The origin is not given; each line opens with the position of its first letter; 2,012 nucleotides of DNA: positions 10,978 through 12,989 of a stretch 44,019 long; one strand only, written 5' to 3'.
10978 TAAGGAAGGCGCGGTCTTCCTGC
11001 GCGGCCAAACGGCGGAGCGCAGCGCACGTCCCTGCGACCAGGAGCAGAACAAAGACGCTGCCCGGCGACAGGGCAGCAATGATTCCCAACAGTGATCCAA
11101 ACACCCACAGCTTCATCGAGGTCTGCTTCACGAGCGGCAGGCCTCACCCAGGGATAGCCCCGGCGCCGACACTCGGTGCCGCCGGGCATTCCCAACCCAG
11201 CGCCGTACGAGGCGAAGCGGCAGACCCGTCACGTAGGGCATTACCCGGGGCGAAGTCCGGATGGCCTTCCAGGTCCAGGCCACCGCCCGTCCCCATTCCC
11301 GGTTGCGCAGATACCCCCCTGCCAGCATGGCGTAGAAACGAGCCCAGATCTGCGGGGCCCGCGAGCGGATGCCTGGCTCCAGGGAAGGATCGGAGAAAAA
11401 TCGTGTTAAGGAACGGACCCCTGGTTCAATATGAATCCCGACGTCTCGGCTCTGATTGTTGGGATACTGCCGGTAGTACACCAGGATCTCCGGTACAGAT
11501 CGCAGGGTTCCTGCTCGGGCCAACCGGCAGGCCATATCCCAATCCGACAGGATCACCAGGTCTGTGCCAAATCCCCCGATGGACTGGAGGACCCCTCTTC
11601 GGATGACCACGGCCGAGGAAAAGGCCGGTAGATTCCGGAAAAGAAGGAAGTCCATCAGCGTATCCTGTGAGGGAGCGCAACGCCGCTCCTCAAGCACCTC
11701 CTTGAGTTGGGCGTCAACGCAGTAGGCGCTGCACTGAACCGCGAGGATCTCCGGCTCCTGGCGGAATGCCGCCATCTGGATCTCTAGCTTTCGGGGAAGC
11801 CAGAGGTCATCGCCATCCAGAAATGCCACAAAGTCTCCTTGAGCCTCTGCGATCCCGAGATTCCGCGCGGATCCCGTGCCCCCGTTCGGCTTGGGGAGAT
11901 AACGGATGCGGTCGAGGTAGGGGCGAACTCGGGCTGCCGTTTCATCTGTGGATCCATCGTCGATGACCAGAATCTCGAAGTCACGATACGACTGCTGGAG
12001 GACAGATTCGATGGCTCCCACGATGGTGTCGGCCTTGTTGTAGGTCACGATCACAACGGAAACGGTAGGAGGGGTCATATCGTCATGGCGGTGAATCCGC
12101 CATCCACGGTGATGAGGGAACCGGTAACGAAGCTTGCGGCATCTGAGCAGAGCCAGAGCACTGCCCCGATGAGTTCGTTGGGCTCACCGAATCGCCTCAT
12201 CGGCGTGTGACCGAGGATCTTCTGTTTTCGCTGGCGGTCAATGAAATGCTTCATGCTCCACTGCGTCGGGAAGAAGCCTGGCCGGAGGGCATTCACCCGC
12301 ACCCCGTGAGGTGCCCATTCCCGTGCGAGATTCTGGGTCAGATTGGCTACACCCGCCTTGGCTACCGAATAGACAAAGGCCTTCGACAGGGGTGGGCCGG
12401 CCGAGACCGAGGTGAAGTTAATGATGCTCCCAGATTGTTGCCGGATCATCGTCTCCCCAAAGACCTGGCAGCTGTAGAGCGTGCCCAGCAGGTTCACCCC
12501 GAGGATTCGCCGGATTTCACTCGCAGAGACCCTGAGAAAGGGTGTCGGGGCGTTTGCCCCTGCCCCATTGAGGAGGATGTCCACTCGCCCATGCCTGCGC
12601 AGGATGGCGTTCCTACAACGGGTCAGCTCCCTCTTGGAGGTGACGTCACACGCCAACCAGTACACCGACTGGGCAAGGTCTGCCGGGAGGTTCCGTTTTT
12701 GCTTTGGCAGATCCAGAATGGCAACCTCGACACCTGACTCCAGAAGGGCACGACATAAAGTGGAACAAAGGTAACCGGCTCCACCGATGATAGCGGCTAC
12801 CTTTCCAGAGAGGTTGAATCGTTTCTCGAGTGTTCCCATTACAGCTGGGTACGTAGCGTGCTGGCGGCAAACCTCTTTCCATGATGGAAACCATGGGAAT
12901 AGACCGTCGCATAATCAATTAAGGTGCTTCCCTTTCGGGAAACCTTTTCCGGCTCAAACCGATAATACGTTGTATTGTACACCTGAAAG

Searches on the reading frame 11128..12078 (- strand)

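Call 6: search_protein_families(library=pfam, proteins=[window:11128-12078:-], max_evalue=0.001)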
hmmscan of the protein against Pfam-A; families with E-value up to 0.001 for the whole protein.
window:11128-12078:- (316 aa): 4 families
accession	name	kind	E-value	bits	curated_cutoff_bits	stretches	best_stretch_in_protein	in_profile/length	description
PF00535.33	Glycos_transf_2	-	5.1e-35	121.3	23.3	1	7-166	1-166/168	Glycosyl transferase family 2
PF13641.12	Glyco_tranf_2_3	-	4.6e-19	69.8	27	1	3-190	1-198/230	Glycosyltransferase like family 2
PF10111.15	Glyco_tranf_2_2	-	2.5e-18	67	27.3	1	7-202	1-215/276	Glycosyltransferase like family 2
PF13632.12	Glyco_trans_2_3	-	2.2e-06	28.1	27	1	84-200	2-121/198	Glycosyl transferase family group 2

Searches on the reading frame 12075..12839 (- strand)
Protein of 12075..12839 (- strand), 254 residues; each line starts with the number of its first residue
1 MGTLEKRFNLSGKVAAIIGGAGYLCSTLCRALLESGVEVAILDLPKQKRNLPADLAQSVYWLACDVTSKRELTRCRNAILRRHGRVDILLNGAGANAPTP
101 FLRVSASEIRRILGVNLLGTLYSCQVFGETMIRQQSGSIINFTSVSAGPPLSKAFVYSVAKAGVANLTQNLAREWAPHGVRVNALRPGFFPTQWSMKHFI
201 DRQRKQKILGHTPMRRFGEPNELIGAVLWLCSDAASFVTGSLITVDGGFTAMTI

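Call 6: search_protein_families(library=pfam, proteins=[window:12075-12839:-], max_evalue=0.001)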
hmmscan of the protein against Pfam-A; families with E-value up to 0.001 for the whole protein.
window:12075-12839:- (254 aa): 6 families
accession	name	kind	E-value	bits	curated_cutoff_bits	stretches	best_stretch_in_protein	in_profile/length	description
PF13561.12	adh_short_C2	-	5.2e-51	173.9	27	1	29-250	13-236/236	Enoyl-(Acyl carrier protein) reductase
PF00106.31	adh_short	-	2.1e-40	138.7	26.6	1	13-198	1-190/195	short chain dehydrogenase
PF08659.16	KR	-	1.4e-06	28.7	22.6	1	17-162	5-154/180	KR domain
PF01370.27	Epimerase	-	1.9e-06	27.9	20.9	1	16-175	2-160/240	NAD dependent epimerase/dehydratase family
PF23441.1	SDR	-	0.0002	21.3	27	1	13-249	8-255/258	SDR-like rossmann domain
PF13439.12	Glyco_transf_4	-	0.00036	21.1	28.5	0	18-89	1-76/170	Glycosyltransferase Family 4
